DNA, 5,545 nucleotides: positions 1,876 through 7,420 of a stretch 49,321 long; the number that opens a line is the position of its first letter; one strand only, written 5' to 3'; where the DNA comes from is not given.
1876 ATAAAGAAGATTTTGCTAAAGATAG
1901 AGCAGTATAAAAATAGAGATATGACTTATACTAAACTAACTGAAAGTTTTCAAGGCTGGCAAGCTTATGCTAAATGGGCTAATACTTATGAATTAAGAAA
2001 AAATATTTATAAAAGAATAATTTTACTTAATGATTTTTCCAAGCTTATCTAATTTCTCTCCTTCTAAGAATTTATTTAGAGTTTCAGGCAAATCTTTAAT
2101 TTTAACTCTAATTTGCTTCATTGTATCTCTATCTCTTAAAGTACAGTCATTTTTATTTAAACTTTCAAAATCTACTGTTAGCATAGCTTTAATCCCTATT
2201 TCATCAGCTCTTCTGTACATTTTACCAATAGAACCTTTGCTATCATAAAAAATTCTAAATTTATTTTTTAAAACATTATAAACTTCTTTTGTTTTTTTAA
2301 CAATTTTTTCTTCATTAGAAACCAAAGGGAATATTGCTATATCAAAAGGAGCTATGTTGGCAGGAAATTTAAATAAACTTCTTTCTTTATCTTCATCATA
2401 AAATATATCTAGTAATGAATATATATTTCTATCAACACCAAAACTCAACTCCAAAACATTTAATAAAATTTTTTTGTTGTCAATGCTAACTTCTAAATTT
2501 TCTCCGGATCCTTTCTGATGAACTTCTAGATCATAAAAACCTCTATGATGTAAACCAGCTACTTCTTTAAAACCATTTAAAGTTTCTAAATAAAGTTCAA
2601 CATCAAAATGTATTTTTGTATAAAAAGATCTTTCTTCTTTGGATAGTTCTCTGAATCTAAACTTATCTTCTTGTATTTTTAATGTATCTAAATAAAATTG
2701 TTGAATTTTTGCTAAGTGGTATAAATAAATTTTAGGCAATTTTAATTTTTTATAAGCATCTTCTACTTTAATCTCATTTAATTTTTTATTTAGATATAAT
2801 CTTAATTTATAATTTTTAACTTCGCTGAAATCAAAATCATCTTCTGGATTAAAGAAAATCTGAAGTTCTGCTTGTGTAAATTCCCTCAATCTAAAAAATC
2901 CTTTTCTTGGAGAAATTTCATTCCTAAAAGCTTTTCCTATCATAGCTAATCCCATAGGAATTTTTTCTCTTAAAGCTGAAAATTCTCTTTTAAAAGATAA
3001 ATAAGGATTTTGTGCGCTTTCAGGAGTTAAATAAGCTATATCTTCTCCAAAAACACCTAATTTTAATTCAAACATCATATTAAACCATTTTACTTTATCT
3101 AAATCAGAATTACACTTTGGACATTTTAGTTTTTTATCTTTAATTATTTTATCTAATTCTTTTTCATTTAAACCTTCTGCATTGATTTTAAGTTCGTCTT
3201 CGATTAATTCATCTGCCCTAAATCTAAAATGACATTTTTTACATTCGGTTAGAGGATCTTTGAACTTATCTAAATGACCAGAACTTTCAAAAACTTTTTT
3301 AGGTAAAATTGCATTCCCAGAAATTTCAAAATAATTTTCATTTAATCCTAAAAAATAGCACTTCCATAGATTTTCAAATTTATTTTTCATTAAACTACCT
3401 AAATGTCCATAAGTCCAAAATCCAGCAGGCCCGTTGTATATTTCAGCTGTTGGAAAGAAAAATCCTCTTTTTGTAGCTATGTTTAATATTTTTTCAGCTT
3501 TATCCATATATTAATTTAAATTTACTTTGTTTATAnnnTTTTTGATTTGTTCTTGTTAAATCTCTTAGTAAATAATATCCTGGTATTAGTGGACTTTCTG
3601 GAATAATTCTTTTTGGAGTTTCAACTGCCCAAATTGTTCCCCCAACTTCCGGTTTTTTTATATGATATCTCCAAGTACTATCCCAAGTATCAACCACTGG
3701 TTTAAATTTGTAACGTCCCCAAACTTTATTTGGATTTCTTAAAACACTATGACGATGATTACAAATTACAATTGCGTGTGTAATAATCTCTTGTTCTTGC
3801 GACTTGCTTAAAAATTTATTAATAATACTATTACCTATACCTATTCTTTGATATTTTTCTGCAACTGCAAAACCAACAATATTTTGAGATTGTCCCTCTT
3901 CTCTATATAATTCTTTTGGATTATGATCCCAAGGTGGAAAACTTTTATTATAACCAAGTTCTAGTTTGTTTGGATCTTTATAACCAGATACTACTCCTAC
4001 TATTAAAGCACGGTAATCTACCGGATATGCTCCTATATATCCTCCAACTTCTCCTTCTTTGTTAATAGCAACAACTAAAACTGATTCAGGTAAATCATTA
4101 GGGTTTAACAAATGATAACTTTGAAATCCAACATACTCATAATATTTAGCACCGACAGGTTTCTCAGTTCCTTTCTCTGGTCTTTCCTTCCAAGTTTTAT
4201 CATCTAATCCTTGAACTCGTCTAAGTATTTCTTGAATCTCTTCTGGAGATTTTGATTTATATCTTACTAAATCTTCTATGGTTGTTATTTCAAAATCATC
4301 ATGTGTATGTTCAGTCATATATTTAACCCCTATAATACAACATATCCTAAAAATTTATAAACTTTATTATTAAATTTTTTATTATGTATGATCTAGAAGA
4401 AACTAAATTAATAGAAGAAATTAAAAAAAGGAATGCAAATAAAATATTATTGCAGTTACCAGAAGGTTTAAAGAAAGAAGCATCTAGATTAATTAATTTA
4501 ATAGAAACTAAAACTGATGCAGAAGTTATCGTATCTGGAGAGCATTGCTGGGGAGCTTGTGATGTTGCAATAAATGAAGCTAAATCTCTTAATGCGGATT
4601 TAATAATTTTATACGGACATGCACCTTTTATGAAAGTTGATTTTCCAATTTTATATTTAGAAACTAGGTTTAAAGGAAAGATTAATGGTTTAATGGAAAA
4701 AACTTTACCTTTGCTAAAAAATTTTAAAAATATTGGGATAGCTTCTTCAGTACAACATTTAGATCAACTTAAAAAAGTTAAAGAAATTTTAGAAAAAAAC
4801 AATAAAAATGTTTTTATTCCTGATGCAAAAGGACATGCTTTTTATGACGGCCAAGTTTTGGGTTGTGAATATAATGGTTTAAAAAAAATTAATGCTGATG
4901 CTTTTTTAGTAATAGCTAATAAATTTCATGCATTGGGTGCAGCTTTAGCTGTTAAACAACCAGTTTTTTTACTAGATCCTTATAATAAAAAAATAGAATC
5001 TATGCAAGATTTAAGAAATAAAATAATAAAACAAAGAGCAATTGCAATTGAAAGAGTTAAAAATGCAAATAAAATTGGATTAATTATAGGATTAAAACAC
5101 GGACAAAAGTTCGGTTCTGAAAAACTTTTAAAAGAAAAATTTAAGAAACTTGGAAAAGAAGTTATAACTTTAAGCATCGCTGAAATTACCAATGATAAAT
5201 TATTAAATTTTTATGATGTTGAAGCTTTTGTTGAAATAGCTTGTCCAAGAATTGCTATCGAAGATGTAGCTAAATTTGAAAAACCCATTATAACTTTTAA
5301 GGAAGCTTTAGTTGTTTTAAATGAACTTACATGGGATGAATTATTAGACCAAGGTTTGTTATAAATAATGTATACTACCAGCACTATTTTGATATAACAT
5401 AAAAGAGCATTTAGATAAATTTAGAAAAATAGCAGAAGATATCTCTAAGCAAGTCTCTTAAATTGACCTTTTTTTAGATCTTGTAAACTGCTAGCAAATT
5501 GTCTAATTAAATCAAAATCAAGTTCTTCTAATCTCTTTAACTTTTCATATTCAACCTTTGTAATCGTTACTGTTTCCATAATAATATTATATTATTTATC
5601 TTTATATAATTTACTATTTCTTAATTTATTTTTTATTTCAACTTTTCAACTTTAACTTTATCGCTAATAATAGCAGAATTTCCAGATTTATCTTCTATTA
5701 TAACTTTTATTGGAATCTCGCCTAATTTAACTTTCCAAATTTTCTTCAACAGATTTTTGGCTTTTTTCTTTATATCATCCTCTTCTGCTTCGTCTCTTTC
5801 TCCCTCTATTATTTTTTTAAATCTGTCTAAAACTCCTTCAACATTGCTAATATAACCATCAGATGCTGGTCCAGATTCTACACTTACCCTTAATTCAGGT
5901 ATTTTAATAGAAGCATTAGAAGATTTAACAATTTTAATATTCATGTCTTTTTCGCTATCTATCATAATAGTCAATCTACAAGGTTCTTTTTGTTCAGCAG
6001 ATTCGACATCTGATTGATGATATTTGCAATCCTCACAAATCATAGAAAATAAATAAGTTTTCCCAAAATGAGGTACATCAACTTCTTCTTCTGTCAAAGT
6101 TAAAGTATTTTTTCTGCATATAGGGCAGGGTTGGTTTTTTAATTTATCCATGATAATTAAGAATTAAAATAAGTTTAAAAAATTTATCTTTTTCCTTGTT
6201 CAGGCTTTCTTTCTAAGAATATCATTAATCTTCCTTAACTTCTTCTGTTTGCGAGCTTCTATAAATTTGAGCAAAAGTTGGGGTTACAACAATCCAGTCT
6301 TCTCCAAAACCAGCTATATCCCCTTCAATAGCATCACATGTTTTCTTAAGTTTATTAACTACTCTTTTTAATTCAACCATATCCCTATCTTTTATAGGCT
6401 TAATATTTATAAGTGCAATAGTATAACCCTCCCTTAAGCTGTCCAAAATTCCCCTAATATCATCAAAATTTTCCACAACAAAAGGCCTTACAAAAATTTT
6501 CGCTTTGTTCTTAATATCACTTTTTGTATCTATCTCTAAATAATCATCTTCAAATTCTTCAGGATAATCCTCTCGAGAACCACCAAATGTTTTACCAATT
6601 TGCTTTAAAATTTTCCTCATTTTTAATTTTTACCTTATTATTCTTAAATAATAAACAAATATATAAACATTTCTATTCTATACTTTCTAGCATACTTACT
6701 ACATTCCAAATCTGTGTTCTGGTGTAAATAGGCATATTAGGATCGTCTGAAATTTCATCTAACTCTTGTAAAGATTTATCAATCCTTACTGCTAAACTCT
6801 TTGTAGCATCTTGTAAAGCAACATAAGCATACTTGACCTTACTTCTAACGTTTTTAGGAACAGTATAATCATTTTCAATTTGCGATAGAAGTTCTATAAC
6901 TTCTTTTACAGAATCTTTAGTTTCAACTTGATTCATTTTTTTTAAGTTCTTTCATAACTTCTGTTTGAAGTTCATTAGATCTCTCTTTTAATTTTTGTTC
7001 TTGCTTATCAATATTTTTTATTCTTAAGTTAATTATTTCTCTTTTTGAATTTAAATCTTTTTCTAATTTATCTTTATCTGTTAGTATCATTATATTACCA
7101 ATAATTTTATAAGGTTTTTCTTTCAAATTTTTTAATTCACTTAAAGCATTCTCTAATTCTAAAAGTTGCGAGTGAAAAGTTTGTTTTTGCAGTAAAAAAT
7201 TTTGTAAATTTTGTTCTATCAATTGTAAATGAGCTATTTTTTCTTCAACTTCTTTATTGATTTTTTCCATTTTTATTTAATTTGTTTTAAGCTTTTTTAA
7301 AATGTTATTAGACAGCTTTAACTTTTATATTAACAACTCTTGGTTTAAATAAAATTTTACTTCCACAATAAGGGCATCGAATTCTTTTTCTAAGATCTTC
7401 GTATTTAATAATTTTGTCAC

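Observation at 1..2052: Complete diversity-generating retroelement with an adenine-only VR/TR mismatch pattern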

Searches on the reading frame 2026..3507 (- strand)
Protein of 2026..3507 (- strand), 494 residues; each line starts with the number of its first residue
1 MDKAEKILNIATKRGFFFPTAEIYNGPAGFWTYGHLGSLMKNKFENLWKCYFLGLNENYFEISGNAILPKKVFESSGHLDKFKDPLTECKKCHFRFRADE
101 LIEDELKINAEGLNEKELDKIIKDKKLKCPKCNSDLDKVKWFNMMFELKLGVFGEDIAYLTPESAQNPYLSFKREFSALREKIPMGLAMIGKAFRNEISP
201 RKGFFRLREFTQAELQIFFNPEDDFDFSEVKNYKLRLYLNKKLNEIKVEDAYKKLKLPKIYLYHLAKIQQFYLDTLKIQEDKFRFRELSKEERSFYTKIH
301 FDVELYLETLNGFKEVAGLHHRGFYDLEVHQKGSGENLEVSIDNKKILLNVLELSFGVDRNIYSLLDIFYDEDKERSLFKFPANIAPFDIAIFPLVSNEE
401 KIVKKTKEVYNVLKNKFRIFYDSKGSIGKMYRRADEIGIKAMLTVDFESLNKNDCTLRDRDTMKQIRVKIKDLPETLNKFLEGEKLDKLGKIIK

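Call 77: search_protein_families(library=pfam, proteins=[window:2026-3507:-], max_evalue=0.00001)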
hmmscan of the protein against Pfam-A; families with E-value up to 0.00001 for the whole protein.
window:2026-3507:- (494 aa): 2 families
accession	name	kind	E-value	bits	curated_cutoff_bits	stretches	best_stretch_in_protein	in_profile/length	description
PF03129.25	HGTP_anticodon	-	3.9e-20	72.2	21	1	390-479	2-93/94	Anticodon binding domain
PF00587.30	tRNA-synt_2b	-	2.4e-09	37.9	29.3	1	158-324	11-139/179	tRNA synthetase class II core domain (G, H, P, S and T)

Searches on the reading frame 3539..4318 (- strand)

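Call 77: search_protein_families(library=pfam, proteins=[window:3539-4318:-], max_evalue=0.00001)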
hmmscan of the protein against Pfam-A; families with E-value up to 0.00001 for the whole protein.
window:3539-4318:- (260 aa): 0 families

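Call 94: search_protein_families(library=pfam, proteins=[window:3539-4318:-], max_evalue=0.001)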
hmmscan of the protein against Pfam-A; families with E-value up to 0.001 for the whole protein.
window:3539-4318:- (260 aa): 1 family
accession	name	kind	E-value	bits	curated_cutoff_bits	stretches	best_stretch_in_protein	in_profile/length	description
PF00583.31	Acetyltransf_1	-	0.00022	21.9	20.7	0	77-179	31-96/116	Acetyltransferase (GNAT) family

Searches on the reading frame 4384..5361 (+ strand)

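Call 77: search_protein_families(library=pfam, proteins=[window:4384-5361:+], max_evalue=0.00001)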
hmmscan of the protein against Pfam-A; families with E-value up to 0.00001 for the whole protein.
window:4384-5361:+ (326 aa): 1 family
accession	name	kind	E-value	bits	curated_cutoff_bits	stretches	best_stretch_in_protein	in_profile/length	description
PF01866.22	Diphthamide_syn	-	3e-76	257.2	33.2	1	25-318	1-298/302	Putative diphthamide synthesis protein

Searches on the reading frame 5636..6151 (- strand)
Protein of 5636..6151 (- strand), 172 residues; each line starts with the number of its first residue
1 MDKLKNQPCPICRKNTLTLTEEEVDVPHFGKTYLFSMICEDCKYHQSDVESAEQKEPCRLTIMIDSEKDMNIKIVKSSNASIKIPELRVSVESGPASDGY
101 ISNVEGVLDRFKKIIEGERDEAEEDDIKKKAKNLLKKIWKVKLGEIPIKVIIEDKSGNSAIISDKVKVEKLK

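Call 77: search_protein_families(library=pfam, proteins=[window:5636-6151:-], max_evalue=0.00001)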
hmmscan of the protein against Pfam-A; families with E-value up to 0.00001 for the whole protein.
window:5636-6151:- (172 aa): 2 families
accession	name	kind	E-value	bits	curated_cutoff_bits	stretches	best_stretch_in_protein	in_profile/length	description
PF22794.1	jr-ZPR1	-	1.5e-19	70.6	27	1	68-164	1-99/125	ZPR1 jelly-roll domain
PF03367.19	Zn_ribbon_ZPR1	-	1.4e-07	31.2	23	1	7-54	7-53/56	ZPR1 zinc-finger domain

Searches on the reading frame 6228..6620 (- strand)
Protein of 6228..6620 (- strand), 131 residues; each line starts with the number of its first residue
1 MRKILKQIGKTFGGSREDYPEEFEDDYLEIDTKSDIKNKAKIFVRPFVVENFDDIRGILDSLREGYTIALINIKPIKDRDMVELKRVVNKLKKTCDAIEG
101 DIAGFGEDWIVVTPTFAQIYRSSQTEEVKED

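Call 93: search_protein_families(library=pfam, proteins=[window:6228-6620:-], max_evalue=0.001)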
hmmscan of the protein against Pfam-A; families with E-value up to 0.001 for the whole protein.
window:6228-6620:- (131 aa): 1 family
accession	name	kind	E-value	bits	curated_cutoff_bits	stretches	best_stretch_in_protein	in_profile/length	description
PF04472.17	SepF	-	1e-10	42.1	27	1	46-118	3-71/72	Cell division protein SepF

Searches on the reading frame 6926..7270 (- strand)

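Call 93: search_protein_families(library=pfam, proteins=[window:6926-7270:-], max_evalue=0.001)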
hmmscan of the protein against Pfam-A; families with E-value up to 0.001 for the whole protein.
window:6926-7270:- (115 aa): 1 family
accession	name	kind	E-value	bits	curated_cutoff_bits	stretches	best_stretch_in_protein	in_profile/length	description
PF01920.25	Prefoldin_2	-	4.4e-14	52.8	27.6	1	9-111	1-105/106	Prefoldin subunit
